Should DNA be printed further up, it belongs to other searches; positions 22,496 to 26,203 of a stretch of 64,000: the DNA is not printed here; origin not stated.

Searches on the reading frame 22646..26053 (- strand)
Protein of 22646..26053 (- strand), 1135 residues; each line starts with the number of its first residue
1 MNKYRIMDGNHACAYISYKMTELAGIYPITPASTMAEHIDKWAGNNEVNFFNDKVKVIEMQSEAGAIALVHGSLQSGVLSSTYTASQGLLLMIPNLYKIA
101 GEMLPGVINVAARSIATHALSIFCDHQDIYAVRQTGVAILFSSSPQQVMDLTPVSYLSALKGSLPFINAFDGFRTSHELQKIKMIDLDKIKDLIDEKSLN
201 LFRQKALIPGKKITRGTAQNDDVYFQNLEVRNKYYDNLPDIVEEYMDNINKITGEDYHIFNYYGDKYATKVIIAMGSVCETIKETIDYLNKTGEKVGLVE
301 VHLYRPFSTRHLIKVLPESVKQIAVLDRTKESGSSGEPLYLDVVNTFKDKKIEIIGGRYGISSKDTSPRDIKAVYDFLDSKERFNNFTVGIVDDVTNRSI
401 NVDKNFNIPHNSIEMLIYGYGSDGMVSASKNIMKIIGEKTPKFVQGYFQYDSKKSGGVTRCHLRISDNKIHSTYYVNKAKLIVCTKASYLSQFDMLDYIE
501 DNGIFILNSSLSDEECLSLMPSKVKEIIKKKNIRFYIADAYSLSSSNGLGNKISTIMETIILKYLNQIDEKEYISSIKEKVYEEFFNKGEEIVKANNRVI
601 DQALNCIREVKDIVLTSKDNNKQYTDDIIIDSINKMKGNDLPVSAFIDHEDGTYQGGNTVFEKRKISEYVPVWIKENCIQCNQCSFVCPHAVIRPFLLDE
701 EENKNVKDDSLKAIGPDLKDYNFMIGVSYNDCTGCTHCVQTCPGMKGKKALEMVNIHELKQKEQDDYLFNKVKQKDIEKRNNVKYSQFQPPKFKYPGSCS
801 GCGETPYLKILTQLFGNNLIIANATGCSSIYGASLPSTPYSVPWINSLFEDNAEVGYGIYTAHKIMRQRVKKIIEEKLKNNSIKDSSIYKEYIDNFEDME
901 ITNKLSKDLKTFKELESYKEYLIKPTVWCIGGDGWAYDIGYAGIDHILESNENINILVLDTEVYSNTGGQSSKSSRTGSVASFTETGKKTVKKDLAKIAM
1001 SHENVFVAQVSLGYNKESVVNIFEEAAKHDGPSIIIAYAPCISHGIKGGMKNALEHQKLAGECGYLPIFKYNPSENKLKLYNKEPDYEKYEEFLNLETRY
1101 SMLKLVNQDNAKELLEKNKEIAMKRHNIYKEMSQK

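Call 8: search_protein_families(library=pfam, proteins=[window:22646-26053:-])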
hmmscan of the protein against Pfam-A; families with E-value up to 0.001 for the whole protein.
window:22646-26053:- (1135 aa): 15 families
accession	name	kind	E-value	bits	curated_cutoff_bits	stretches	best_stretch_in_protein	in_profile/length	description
PF01855.24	POR_N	-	3.8e-69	233.4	27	1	22-246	9-230/231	Pyruvate flavodoxin/ferredoxin oxidoreductase, thiamine diP-bdg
PF01558.24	POR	-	3.5e-27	96.1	27.4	1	421-604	1-172/173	Pyruvate ferredoxin/flavodoxin oxidoreductase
PF17147.9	PFOR_II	-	2.8e-17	63.4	27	1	268-371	1-102/102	Pyruvate:ferredoxin oxidoreductase core domain II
PF02775.26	TPP_enzyme_C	-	8.6e-12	45.5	21.9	1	926-1036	48-150/151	Thiamine pyrophosphate enzyme, C-terminal TPP binding domain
PF10371.14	EKR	-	1.3e-10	41.4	27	1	629-666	19-54/55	Domain of unknown function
PF12838.12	Fer4_7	-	3.6e-07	31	27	1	677-743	1-49/52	4Fe-4S dicluster domain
PF13187.11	Fer4_9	-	5.5e-07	30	27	1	677-743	1-48/52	4Fe-4S dicluster domain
PF13237.11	Fer4_10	-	7.9e-07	29.3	25.5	1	675-743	6-53/53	4Fe-4S dicluster domain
PF13484.11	Fer4_16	-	1.4e-06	29.4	30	1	677-743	1-64/66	4Fe-4S double cluster binding domain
PF14697.11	Fer4_21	-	2.8e-06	27.8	35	0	675-743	5-52/59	4Fe-4S dicluster domain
PF13183.11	Fer4_8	-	7.8e-06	26.8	27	1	676-743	3-65/68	4Fe-4S dicluster domain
PF00037.32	Fer4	-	1.7e-05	24.9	21.1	1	671-694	1-24/24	4Fe-4S binding domain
PF12797.12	Fer4_2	-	2.1e-05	24.6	24.5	0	670-689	2-21/22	4Fe-4S binding domain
PF12837.12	Fer4_6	-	2.2e-05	24.6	25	1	670-693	1-24/24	4Fe-4S binding domain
PF13746.11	Fer4_18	-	0.00028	21.5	27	0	728-744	57-73/114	4Fe-4S dicluster domain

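Call 13: find_related_loci(query=window:22646-26053:-, collection=genome_contigs, flank=4000)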
Query window:22646-26053:- (1135 aa) in genome_contigs; peptide patterns used: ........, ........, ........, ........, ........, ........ (x = any residue, [..] = any of these).
598 stretches matched a pattern (row limit reached: there are more); 582 encode a relative of the query (tblastn E <= 1e-3); the best 80 are kept; 80 distinct loci.
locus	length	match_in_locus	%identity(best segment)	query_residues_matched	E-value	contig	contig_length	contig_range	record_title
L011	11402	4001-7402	76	1-1134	0e+0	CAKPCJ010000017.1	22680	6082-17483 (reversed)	MAG: uncultured Bacilli bacterium isolate REFINED_METABAT215_TOP10_CONTIGS_1500_ASSEMBLY_K77_MERGED__Hadza_MoBio_hadza-I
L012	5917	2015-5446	54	1-1135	0e+0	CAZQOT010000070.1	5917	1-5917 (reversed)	MAG TPA_asm: uncultured Muribaculaceae bacterium isolate SRP192927_co2_36 genome assembly, contig: NODE_30717_length_591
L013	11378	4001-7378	54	1-1132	0e+0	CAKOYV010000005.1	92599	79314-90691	MAG: uncultured Bacilli bacterium isolate REFINED_METABAT215_TOP10_CONTIGS_1500_ASSEMBLY_K77_MERGED__Hadza_MoBio_hadza-A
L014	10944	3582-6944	55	1-1134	0e+0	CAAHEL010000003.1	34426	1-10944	MAG TPA_asm: Bacilli bacterium, isolate HGM10818, WGS project CAAHEL010000000 data, contig: SRS820625_62_k75_11116, whol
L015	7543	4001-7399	54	1-1134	0e+0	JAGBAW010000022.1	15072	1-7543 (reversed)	MAG: Bacilli bacterium isolate RGIG8951 Water_deer_Rectum-1__c252805, whole genome shotgun sequence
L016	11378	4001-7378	54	1-1127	0e+0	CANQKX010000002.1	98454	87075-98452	MAG: uncultured Bacilli bacterium isolate Lapin-016__bin29 genome assembly, contig: Lapin-016__NODE_168_length_98454_cov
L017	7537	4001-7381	54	3-1130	0e+0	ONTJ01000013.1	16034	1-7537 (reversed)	uncultured Clostridiales bacterium isolate RUG630 genome assembly, contig: k87_9241167, whole genome shotgun sequence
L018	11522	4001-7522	52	4-1133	0e+0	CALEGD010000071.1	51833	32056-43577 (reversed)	MAG TPA_asm: uncultured Acholeplasmatales bacterium isolate SRR1562009_bin.123_CONCOCT_v1.1_MAG genome assembly, contig:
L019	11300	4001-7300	55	6-1135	0e+0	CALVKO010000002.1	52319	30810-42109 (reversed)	MAG: uncultured Bacilli bacterium isolate BRZ_EG__bin97 genome assembly, contig: BRZ_EG__NODE_841_length_52319_cov_17.22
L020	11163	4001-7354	53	1-1134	0e+0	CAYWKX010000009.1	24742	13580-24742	MAG TPA_asm: uncultured Muribaculaceae bacterium isolate SRP192927_co6_547 genome assembly, contig: NODE_4045_length_247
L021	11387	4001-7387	54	1-1135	0e+0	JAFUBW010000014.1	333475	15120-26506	MAG: Bacilli bacterium isolate RGIG4353 Roe_deer_Jejunum-2__c706, whole genome shotgun sequence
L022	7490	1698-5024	54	8-1135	0e+0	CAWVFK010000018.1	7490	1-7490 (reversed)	MAG: Candidatus Coprosoma sp. isolate metabat2_XCR1_HET_6734_bwa.88 MAG genome assembly, contig: k87_128646, whole genom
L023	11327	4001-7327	54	8-1135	0e+0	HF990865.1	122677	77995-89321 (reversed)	Firmicutes bacterium CAG:822 genomic scaffold, scf49, whole genome shotgun sequence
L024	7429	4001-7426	52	4-1101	0e+0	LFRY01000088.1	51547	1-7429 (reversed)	MAG: Acholeplasmatales bacterium DTU067 scaffold1323, whole genome shotgun sequence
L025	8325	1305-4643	52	5-1135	0e+0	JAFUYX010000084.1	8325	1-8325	MAG: Bacilli bacterium isolate RGIG4952 Roe_deer_Rumen-3__c341296, whole genome shotgun sequence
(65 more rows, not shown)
